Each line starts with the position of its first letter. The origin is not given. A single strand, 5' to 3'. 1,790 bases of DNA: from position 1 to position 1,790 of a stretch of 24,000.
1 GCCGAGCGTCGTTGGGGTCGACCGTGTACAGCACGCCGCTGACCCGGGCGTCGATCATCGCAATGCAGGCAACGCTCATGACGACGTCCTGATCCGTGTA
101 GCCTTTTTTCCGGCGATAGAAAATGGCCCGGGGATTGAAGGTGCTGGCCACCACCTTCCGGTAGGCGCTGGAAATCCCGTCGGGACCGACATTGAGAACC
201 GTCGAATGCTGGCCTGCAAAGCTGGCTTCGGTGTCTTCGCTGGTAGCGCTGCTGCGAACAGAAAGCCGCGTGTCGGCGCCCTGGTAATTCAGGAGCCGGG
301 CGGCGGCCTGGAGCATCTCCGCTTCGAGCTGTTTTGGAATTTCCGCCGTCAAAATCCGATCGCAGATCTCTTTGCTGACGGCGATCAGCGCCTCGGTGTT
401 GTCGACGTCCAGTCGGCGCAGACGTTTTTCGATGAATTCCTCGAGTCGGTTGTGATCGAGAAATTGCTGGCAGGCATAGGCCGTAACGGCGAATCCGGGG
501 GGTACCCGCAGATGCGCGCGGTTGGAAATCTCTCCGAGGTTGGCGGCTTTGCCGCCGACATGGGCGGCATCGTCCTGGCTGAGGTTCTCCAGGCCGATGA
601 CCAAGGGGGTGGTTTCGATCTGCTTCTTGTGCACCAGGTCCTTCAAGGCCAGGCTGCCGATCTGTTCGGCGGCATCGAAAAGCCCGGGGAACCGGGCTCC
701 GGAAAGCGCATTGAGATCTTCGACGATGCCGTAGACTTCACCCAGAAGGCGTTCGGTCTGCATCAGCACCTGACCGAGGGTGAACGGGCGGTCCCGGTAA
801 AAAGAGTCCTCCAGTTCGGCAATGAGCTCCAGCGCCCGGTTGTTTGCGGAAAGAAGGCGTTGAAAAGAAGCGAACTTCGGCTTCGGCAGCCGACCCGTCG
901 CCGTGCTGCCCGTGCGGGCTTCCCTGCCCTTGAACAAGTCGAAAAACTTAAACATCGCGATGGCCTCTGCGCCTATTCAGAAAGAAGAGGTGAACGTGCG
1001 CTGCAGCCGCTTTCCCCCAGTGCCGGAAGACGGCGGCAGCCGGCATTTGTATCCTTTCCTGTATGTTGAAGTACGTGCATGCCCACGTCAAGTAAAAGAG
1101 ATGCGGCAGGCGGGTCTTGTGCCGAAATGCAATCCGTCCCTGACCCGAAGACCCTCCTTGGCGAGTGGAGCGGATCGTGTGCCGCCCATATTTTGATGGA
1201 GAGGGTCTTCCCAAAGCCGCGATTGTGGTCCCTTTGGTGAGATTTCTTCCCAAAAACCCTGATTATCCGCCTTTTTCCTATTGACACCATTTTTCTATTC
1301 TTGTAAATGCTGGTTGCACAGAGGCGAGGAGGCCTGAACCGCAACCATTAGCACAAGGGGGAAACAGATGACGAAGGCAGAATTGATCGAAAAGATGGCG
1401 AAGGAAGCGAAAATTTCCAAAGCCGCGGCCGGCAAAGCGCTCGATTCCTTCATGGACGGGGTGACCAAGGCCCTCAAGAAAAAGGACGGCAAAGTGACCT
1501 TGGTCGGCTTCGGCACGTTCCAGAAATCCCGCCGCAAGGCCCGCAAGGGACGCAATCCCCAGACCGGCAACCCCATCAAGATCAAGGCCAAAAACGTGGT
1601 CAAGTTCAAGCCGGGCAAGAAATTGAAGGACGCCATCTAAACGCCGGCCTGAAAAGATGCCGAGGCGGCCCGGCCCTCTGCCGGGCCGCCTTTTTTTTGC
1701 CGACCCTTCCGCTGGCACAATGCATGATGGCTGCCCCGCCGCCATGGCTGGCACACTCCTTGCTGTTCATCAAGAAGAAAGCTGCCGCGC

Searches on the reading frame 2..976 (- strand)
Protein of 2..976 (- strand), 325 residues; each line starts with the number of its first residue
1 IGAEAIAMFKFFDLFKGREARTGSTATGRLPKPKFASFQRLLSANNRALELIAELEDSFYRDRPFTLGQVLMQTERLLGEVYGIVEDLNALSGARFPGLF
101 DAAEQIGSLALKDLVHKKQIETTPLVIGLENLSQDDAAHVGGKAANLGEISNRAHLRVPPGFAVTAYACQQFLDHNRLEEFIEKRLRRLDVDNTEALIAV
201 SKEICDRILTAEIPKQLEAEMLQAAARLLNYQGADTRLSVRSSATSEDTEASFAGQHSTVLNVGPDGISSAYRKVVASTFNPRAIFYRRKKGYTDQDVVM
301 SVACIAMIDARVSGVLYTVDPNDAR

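Call 15: search_protein_families(library=pfam, proteins=[window:2-976:-], max_evalue=0.001)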
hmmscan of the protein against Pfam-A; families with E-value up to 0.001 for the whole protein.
window:2-976:- (325 aa): 1 family
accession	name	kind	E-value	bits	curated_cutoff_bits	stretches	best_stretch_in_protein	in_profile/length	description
PF01326.24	PPDK_N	-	8.1e-60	203.3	27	1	139-323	3-192/328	Pyruvate phosphate dikinase, AMP/ATP-binding domain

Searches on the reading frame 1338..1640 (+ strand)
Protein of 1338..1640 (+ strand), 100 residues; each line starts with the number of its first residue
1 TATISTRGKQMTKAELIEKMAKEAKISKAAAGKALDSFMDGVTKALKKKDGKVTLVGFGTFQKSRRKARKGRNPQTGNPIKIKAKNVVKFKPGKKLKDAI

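Call 15: search_protein_families(library=pfam, proteins=[window:1338-1640:+], max_evalue=0.001)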
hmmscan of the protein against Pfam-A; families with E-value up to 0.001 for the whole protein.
window:1338-1640:+ (100 aa): 2 families
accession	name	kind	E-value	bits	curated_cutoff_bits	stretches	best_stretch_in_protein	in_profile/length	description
PF00216.26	Bac_DNA_binding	-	3.9e-32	110.8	22.4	1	11-100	1-89/90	Bacterial DNA-binding protein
PF18291.6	HU-HIG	-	7.5e-06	26.4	26.2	1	8-99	29-117/125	HU domain fused to wHTH, Ig, or Glycine-rich motif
